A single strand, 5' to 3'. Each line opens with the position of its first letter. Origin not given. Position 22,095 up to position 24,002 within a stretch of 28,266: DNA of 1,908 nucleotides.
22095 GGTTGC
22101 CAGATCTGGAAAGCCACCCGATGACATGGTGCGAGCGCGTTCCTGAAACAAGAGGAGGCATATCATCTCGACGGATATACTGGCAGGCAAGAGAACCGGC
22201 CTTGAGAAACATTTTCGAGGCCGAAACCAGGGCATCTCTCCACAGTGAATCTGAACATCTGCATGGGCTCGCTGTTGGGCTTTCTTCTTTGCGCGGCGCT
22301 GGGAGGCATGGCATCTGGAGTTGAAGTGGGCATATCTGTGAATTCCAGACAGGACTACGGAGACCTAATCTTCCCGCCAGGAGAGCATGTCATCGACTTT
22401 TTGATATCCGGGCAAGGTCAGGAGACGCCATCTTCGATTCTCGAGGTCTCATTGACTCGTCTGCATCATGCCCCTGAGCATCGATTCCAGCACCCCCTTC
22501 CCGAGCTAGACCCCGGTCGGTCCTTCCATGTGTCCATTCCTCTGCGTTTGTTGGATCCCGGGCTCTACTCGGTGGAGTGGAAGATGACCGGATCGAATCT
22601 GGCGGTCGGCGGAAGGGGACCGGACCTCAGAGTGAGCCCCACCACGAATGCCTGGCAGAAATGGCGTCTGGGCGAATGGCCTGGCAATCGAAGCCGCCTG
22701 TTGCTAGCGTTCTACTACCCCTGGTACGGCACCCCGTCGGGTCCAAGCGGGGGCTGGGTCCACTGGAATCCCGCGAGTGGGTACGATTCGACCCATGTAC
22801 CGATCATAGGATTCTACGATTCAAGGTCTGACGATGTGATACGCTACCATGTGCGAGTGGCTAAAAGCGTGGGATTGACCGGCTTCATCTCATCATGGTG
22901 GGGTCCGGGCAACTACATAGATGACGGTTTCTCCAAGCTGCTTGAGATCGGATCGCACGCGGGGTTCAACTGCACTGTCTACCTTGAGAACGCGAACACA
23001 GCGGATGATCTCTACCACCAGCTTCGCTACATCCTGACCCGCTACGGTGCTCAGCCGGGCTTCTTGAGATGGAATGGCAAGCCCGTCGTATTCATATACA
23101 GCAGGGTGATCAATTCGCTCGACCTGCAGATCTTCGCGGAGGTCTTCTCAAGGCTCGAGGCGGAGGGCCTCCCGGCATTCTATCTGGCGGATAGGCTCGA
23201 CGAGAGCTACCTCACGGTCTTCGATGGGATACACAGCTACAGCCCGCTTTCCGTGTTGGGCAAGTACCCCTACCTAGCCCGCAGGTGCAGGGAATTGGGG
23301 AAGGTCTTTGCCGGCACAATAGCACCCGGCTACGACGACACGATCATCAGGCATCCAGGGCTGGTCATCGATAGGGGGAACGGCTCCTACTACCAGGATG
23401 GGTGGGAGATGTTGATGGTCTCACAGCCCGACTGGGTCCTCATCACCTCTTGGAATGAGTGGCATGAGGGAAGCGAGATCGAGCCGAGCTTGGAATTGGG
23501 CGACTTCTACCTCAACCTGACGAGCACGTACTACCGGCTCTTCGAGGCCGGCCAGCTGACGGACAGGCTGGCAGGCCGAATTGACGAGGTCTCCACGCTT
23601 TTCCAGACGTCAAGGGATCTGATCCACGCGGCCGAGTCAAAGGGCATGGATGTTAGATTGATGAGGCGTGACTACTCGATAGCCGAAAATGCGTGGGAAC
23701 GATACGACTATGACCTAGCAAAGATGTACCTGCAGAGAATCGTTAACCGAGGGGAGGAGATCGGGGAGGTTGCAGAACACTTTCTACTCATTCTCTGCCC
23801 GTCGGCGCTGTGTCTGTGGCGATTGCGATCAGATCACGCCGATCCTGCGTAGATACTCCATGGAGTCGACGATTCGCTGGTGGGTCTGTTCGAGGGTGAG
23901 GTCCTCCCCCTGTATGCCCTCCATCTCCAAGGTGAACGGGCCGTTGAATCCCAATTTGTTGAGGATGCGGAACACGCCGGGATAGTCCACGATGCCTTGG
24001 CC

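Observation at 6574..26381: PUL-like cluster for sulfated or complex glycan catabolism in an archaeal-type genome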

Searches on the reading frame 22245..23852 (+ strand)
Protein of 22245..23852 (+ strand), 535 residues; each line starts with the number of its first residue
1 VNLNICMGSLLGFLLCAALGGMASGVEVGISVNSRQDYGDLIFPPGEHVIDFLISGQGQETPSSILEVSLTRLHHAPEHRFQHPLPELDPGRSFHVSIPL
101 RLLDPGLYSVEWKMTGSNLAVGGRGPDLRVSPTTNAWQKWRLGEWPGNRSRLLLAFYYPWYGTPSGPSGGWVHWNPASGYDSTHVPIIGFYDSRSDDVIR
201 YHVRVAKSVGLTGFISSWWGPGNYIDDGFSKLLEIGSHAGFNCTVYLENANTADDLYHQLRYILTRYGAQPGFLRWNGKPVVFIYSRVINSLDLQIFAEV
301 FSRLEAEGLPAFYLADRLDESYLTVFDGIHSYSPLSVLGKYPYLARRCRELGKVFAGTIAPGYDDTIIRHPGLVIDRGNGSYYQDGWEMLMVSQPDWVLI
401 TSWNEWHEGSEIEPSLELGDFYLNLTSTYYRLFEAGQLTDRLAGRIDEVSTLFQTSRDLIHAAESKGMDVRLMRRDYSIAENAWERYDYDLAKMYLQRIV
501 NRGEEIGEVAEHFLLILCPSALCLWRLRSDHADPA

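Call 6: search_protein_families(library=pfam, proteins=[window:22245-23852:+], max_evalue=0.01)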
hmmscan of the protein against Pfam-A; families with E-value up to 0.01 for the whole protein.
window:22245-23852:+ (535 aa): 3 families
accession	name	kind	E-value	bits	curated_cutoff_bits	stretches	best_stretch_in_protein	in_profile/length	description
PF16317.11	Glyco_hydro_99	-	1.1e-31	110.7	33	1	182-416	56-308/341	Glycosyl hydrolase family 99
PF14307.12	Glyco_tran_WbsX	-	3.3e-11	43.7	25.1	1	359-425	276-349/350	Glycosyltransferase WbsX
PF03659.20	Glyco_hydro_71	-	0.0029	16.9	34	0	202-414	21-240/375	Glycosyl hydrolase family 71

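Call 11: find_homologous_proteins(query=window:22245-23852:+, max_evalue=0.00001)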
Query window:22245-23852:+ (535 aa): 2344 proteins with E <= 0.00001 among 8000 candidates; the best 120 are listed.
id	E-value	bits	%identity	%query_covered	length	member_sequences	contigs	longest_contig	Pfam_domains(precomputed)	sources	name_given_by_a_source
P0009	0.0e+0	1263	100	100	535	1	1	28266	PF14307.13,PF16317.12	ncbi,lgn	-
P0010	4.9e-184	631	58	92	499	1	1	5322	PF03659.21,PF14307.13,PF16317.12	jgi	jgi:hypothetical protein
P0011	1.6e-179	616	55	92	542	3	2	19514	PF03659.21,PF14307.13,PF16317.12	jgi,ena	-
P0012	3.8e-179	615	53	99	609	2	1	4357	PF03659.21,PF14307.13,PF16317.12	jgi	-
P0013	3.1e-175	602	55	92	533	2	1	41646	PF14307.13,PF16317.12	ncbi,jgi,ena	-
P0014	4.2e-175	602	51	94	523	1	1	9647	PF16402.13,PF03659.21,PF14307.13,PF16317.12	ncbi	-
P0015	4.6e-174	598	53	98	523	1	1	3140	PF14307.13,PF16317.12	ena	-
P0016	1.1e-171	591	56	82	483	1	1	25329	PF03659.21,PF14307.13,PF16317.12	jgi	-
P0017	1.2e-167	577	48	99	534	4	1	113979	PF03659.21,PF14307.13,PF16317.12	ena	-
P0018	1.3e-164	567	51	93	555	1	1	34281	PF16402.13,PF03659.21,PF14307.13,PF16317.12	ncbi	-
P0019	1.7e-163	564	63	71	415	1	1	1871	PF14307.13,PF16317.12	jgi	jgi:hypothetical protein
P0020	1.5e-155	537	51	91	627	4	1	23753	PF03659.21,PF14307.13,PF16317.12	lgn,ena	-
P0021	6.0e-152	525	54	77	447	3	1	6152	PF14307.13,PF16317.12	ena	-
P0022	9.8e-143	495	51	78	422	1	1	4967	PF03659.21,PF14307.13,PF16317.12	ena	-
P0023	9.5e-128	446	64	56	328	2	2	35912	PF14307.13,PF16317.12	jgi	-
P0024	2.5e-103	365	50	61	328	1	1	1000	PF16317.12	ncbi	ncbi:hypothetical protein FDZ71_18730, partial [bacterium]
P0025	5.7e-89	317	43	64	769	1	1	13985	PF03659.21,PF14307.13,PF16317.12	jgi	-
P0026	9.8e-87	310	45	60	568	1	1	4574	PF03659.21,PF17957.8,PF14307.13,PF16317.12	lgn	-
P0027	2.1e-86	309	47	55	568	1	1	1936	PF16402.13,PF03659.21,PF17957.8,PF14307.13,PF16317.12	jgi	jgi:Glycosyl hydrolase family 99/Bacterial Ig domain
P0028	8.0e-86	307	48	53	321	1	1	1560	PF16402.13,PF03659.21,PF14307.13,PF16317.12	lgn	-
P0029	8.4e-86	307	47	55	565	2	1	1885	PF16402.13,PF03659.21,PF17957.8,PF14307.13,PF16317.12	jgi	jgi:hypothetical protein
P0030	1.4e-85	306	48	52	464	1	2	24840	PF16402.13,PF03659.21,PF14307.13,PF16317.12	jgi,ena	-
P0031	1.0e-83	300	47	53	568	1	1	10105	PF03659.21,PF17957.8,PF14307.13,PF16317.12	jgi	jgi:hypothetical protein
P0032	1.2e-83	300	45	53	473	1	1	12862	PF16402.13,PF03659.21,PF14307.13,PF16317.12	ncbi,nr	ncbi:MAG: hypothetical protein HY314_02100 [Acidobacteria bacterium]|nr:hypothetical protein [Acidob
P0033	3.7e-83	298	41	69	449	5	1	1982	PF14307.13,PF16317.12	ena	-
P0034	1.9e-82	296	47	53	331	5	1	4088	PF16402.13,PF14307.13,PF16317.12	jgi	jgi:glycoprotein endo-alpha-1,2-mannosidase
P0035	5.6e-82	294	46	52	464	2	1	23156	PF03659.21,PF14307.13,PF16317.12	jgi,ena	-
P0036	1.7e-81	293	45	55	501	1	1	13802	PF03659.21,PF14307.13,PF16317.12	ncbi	-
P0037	3.0e-81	292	48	52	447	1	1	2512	PF14307.13,PF16317.12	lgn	-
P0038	3.7e-81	292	45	54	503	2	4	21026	PF16402.13,PF03659.21,PF14307.13,PF16317.12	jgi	jgi:glycoprotein endo-alpha-1,2-mannosidase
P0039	6.0e-81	291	44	54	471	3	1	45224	PF03659.21,PF14307.13,PF16317.12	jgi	jgi:hypothetical protein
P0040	7.3e-81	291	48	52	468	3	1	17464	PF16402.13,PF03659.21,PF14307.13,PF16317.12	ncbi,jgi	jgi:hypothetical protein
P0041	7.9e-81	291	47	53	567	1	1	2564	PF03659.21,PF17957.8,PF14307.13,PF16317.12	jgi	jgi:glycoprotein endo-alpha-1,2-mannosidase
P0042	8.1e-81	291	46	54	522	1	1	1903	PF03659.21,PF17957.8,PF14307.13,PF16317.12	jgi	jgi:hypothetical protein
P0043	1.2e-80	290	46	54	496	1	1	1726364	PF03659.21,PF14307.13,PF16317.12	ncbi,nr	ncbi:MAG: hypothetical protein JSW65_07325 [Candidatus Bipolaricaulota bacterium]|nr:MAG: hypothetic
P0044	1.7e-80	289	47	53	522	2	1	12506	PF03659.21,PF17957.8,PF14307.13,PF16317.12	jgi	jgi:hypothetical protein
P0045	3.2e-80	289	46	55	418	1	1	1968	PF16402.13,PF03659.21,PF17957.8,PF14307.13,PF16317.12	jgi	jgi:Glycosyl hydrolase family 99/Bacterial Ig domain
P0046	2.1e-79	286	45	55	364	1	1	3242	PF16402.13,PF14307.13,PF16317.12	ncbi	ncbi:MAG: glycoside hydrolase family 71/99 protein, partial [Planctomycetota bacterium]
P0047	2.2e-79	286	43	56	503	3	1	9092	PF03659.21,PF14307.13,PF16317.12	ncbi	-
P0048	2.8e-79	285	36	80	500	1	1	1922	PF03659.21,PF14307.13,PF16317.12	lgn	-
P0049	3.4e-79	285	42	62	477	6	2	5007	PF16402.13,PF03659.21,PF14307.13,PF16317.12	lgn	-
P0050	3.5e-78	282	44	56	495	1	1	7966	PF14307.13,PF16317.12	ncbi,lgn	-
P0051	7.7e-78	281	44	55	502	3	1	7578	PF16402.13,PF03659.21,PF14307.13,PF16317.12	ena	-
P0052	8.3e-78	281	44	54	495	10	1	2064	PF03659.21,PF14307.13,PF16317.12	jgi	-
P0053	1.0e-77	280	45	55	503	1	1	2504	PF03659.21,PF14307.13,PF16317.12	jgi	jgi:hypothetical protein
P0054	1.1e-77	280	35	81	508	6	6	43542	PF03659.21,PF14307.13,PF16317.12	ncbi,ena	-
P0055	1.5e-77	280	46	52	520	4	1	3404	PF16402.13,PF14307.13,PF16317.12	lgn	-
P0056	2.1e-77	279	44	56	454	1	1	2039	PF03659.21,PF14307.13,PF16317.12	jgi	jgi:hypothetical protein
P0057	2.2e-77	279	45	53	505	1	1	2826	PF03659.21,PF14307.13,PF16317.12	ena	-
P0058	2.6e-77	279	45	53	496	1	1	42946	PF03659.21,PF14307.13,PF16317.12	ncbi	-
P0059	3.0e-77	279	40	65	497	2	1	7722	PF16402.13,PF03659.21,PF14307.13,PF16317.12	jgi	-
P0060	3.6e-77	278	45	52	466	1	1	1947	PF03659.21,PF14307.13,PF16317.12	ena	-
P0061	3.8e-77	278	44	54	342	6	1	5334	PF16402.13,PF03659.21,PF14307.13,PF16317.12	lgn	-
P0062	3.9e-77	278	45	55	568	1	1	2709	PF17957.8,PF14307.13,PF16317.12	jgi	jgi:hypothetical protein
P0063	4.5e-77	278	41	66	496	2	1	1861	PF03659.21,PF14307.13,PF16317.12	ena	-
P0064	4.8e-77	278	46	53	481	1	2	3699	PF03659.21,PF14307.13,PF16317.12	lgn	-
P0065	1.2e-76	277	43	54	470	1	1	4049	PF03659.21,PF14307.13,PF16317.12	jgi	jgi:hypothetical protein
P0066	1.2e-76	277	44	54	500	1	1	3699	PF16402.13,PF03659.21,PF14307.13,PF16317.12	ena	-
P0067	1.4e-76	277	47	52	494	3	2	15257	PF03659.21,PF14307.13,PF16317.12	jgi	-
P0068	2.1e-76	276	46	52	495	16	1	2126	PF14307.13,PF16317.12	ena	-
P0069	2.3e-76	276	42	59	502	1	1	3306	PF14307.13,PF16317.12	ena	-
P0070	3.7e-76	275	46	51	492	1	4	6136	PF14307.13,PF16317.12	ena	-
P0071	3.8e-76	275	43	53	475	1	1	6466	PF03659.21,PF14307.13,PF16317.12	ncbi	-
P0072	1.1e-75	274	43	53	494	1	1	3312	PF03659.21,PF14307.13,PF16317.12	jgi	jgi:hypothetical protein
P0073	1.6e-75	273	46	53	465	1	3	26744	PF03659.21,PF14307.13,PF16317.12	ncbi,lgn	-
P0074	1.9e-75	273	45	53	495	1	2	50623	PF14307.13,PF16317.12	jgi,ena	-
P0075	2.9e-75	272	44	53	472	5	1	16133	PF03659.21,PF14307.13,PF16317.12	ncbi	-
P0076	3.4e-75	272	45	51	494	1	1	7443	PF03659.21,PF14307.13,PF16317.12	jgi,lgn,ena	-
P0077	3.4e-75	272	44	55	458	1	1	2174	PF03659.21,PF14307.13,PF16317.12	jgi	-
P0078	4.2e-75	272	44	54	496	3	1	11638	PF14307.13,PF16317.12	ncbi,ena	-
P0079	4.6e-75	272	43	53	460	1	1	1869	PF16402.13,PF03659.21,PF14307.13,PF16317.12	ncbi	ncbi:MAG: hypothetical protein ACREJQ_06335 [bacterium]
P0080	7.8e-75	271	44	54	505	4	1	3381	PF03659.21,PF14307.13,PF16317.12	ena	-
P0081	1.2e-74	270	42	61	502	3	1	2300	PF14307.13,PF16317.12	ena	-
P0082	1.2e-74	270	44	54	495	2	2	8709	PF14307.13,PF16317.12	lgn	-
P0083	1.4e-74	270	43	54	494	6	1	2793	PF03659.21,PF14307.13,PF16317.12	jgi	-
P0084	1.8e-74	270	44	53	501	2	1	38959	PF03659.21,PF14307.13,PF16317.12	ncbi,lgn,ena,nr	ncbi:hypothetical protein KKG90_09650 [Candidatus Bipolaricaulota bacterium]|nr:hypothetical protein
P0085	6.6e-74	268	43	51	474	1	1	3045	PF16402.13,PF03659.21,PF14307.13,PF16317.12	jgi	jgi:hypothetical protein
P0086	7.1e-74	268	42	59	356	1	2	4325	PF16402.13,PF03659.21,PF14307.13,PF16317.12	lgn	-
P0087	8.8e-74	267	45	51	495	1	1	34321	PF14307.13,PF16317.12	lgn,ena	-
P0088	1.0e-73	267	43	54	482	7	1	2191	PF03659.21,PF14307.13,PF16317.12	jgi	jgi:hypothetical protein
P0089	1.2e-73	267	43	53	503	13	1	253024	PF14307.13,PF16317.12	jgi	jgi:glycoprotein endo-alpha-1,2-mannosidase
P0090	1.3e-73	267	43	53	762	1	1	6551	PF14307.13,PF17660.7,PF16317.12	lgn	-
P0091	1.3e-73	267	43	52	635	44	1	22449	PF16402.13,PF03659.21,PF14307.13,PF16317.12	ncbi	ncbi:MAG: endo-1,3-alpha-glucanase family glycosylhydrolase [Thermofilaceae archaeon]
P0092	1.4e-73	267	43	52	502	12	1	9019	PF14307.13,PF16317.12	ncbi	-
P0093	2.0e-73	266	42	54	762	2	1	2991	PF14307.13,PF17660.7,PF16317.12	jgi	-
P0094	2.4e-73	266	44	53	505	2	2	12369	PF03659.21,PF14307.13,PF16317.12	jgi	jgi:glycoprotein endo-alpha-1,2-mannosidase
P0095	5.1e-73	265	47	52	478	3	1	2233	PF14307.13,PF16317.12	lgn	-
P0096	5.5e-73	265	43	53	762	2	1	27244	PF03659.21,PF14307.13,PF17660.7,PF16317.12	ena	-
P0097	6.7e-73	264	43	53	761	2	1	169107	PF03659.21,PF14307.13,PF16317.12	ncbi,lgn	-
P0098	8.5e-73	264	43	54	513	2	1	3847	PF03659.21,PF14307.13,PF16317.12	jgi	jgi:glycoprotein endo-alpha-1,2-mannosidase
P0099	1.3e-72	263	38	65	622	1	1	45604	PF16402.13,PF03659.21,PF14307.13,PF16317.12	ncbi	-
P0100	1.4e-72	263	42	53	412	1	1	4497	PF16402.13,PF03659.21,PF14307.13,PF16317.12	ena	-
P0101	1.9e-72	263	42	54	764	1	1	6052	PF03659.21,PF14307.13,PF17660.7,PF16317.12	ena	-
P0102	3.6e-72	262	45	51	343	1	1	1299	PF16402.13,PF03659.21,PF14307.13,PF16317.12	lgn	-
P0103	3.7e-72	262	43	53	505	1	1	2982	PF03659.21,PF14307.13,PF16317.12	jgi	-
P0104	5.2e-72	261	45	51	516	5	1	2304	PF14307.13,PF16317.12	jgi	-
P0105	8.1e-72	261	41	53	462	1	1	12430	PF03659.21,PF14307.13,PF16317.12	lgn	-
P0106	8.7e-72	261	42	53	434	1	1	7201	PF03659.21,PF14307.13,PF16317.12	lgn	-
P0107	1.0e-71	261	39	63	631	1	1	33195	PF03659.21,PF14307.13,PF16317.12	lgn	-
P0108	1.6e-71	260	42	53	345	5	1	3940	PF16402.13,PF03659.21,PF14307.13,PF16317.12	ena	-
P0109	1.7e-71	260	41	53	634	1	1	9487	PF16402.13,PF03659.21,PF14307.13,PF16317.12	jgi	-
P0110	2.6e-71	259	44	53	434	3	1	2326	PF03659.21,PF14307.13,PF16317.12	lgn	-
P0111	3.3e-71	259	43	52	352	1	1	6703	PF16402.13,PF03659.21,PF14307.13,PF16317.12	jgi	jgi:glycoprotein endo-alpha-1,2-mannosidase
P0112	4.0e-71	259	42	55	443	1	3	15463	PF14307.13,PF16317.12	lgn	-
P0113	6.2e-71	258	40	58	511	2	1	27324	PF03659.21,PF14307.13,PF16317.12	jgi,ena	-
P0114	1.2e-70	257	42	54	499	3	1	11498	PF03659.21,PF14307.13,PF16317.12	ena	-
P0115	1.5e-70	257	46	52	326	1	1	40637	PF14307.13,PF16317.12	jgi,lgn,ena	-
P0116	2.1e-70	256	42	53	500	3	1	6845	PF14307.13,PF16317.12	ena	-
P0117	2.4e-70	256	42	53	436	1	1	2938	PF03659.21,PF14307.13,PF16317.12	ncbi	-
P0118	3.0e-70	256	43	52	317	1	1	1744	PF16402.13,PF03659.21,PF14307.13,PF16317.12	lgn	-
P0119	3.0e-70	256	45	53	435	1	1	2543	PF14307.13,PF16317.12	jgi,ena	-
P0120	3.6e-70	255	42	57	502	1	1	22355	PF14307.13,PF16317.12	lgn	-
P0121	4.7e-70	255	41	54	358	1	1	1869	PF03659.21,PF14307.13,PF16317.12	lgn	-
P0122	5.9e-70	255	38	61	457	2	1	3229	PF03659.21,PF14307.13,PF16317.12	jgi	jgi:glycoprotein endo-alpha-1,2-mannosidase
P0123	6.1e-70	255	41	54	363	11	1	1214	PF16402.13,PF03659.21,PF14307.13,PF16317.12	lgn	-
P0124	1.0e-69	254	43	52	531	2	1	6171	PF00404.25,PF03659.21,PF14307.13,PF16317.12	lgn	-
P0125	1.1e-69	254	42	54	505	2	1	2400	PF03659.21,PF14307.13,PF16317.12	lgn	-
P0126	1.4e-69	253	44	53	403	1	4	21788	PF03659.21,PF14307.13,PF16317.12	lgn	-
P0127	1.5e-69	253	44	54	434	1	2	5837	PF03659.21,PF14307.13,PF16317.12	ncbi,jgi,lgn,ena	-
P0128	2.0e-69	253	43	52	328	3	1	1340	PF16402.13,PF03659.21,PF14307.13,PF16317.12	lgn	-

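Call 12: search_solved_structures(query=window:22245-23852:+, max_evalue=0.01, show_alignments=2)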
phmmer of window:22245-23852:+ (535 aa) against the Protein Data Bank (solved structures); distinct sequences matched with E-value up to 0.01: 9.
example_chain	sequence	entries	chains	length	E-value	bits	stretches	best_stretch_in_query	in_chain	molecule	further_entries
4acz_B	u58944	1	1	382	4.6e-28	101.5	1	154-417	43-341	ENDO-ALPHA-MANNOSIDASE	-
4acy_A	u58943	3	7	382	3.1e-27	98.7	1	154-417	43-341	ENDO-ALPHA-MANNOSIDASE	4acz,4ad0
6zdc_A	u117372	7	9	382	2.7e-20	75.8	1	174-416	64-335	Glycoprotein endo-alpha-1,2-mannosidase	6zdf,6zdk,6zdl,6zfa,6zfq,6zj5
6zfn_AAA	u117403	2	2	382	6.5e-20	74.5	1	174-416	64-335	Glycoprotein endo-alpha-1,2-mannosidase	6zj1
4ad1_A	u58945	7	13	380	2.7e-17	65.9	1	178-417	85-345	GLYCOSYL HYDROLASE FAMILY 71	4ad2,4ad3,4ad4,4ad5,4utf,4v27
5lyr_A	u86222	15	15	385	2.7e-17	65.9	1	178-417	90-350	Glycosyl hydrolase family 71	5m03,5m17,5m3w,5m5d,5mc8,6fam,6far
4v28_A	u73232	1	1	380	6.1e-17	64.7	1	178-417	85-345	GLYCOSYL HYDROLASE FAMILY 71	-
5mel_A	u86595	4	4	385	6.2e-17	64.7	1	178-417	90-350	Glycosyl hydrolase family 71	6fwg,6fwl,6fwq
6fwo_A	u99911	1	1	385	6.2e-17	64.7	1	178-417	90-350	Glycosyl hydrolase family 71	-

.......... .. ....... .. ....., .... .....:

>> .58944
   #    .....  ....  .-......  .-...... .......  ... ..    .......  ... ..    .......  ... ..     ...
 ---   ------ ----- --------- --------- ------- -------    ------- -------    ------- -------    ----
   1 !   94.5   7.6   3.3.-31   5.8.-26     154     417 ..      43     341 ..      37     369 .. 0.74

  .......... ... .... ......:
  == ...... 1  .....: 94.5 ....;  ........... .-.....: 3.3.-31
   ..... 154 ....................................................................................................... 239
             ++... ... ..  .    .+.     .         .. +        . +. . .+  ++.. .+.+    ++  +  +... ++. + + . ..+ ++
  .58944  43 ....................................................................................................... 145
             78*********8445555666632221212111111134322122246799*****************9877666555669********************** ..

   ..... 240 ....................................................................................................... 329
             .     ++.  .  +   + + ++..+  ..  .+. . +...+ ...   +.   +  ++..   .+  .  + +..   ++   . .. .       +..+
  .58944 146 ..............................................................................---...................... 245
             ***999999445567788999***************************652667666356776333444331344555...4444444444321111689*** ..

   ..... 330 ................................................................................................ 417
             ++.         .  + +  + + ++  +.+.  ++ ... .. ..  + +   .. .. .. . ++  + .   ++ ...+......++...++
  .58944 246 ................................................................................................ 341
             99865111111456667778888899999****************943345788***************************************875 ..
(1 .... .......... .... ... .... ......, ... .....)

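Call 13: find_encoding_contigs(protein=P0013, flank=10000, max_places=3)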
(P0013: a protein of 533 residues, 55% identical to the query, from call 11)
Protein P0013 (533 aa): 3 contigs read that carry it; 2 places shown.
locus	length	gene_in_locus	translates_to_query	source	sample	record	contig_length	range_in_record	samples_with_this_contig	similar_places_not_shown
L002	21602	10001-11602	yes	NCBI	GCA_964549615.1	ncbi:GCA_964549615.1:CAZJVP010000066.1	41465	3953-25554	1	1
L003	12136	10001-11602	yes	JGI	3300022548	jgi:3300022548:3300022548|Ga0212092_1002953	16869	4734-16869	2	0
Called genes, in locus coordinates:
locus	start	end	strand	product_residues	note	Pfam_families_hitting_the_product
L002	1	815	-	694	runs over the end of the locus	PF07494:Reg_prop (faint)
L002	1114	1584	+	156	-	-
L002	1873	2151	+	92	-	-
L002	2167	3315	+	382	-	PF01408:GFO_IDH_MocA, PF02894:GFO_IDH_MocA_C, PF22725:GFO_IDH_MocA_C3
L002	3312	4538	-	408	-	-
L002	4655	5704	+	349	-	PF14486:DUF4432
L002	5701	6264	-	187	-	PF00117:GATase, PF07722:Peptidase_C26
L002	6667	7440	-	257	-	PF01061:ABC2_membrane, PF12698:ABC2_membrane_3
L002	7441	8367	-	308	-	PF00005:ABC_tran, PF13304:AAA_21, PF13732:DrrA1-3_C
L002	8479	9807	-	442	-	PF00884:Sulfatase, PF01663:Phosphodiest, PF16347:SGSH_C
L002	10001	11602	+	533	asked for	PF16317:Glyco_hydro_99, PF14307:Glyco_tran_WbsX (weak)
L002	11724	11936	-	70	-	-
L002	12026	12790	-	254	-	PF01261:AP_endonuc_2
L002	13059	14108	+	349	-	PF01408:GFO_IDH_MocA, PF03447:NAD_binding_3 (faint), PF02894:GFO_IDH_MocA_C, PF22725:GFO_IDH_MocA_C3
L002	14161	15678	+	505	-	PF01564:Spermine_synth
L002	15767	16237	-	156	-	PF13380:CoA_binding_2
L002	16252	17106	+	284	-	PF03477:ATP-cone (weak), PF22357:AF1548-like_C (weak)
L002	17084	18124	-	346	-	PF04389:Peptidase_M28 (faint), PF05343:Peptidase_M42, PF01546:Peptidase_M20 (weak)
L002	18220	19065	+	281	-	PF01261:AP_endonuc_2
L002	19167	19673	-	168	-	-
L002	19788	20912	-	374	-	PF05889:SepSecS, PF00155:Aminotran_1_2, PF01041:DegT_DnrJ_EryC1 (weak), PF00266:Aminotran_5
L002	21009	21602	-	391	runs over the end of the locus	-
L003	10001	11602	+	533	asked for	PF16317:Glyco_hydro_99, PF14307:Glyco_tran_WbsX (weak)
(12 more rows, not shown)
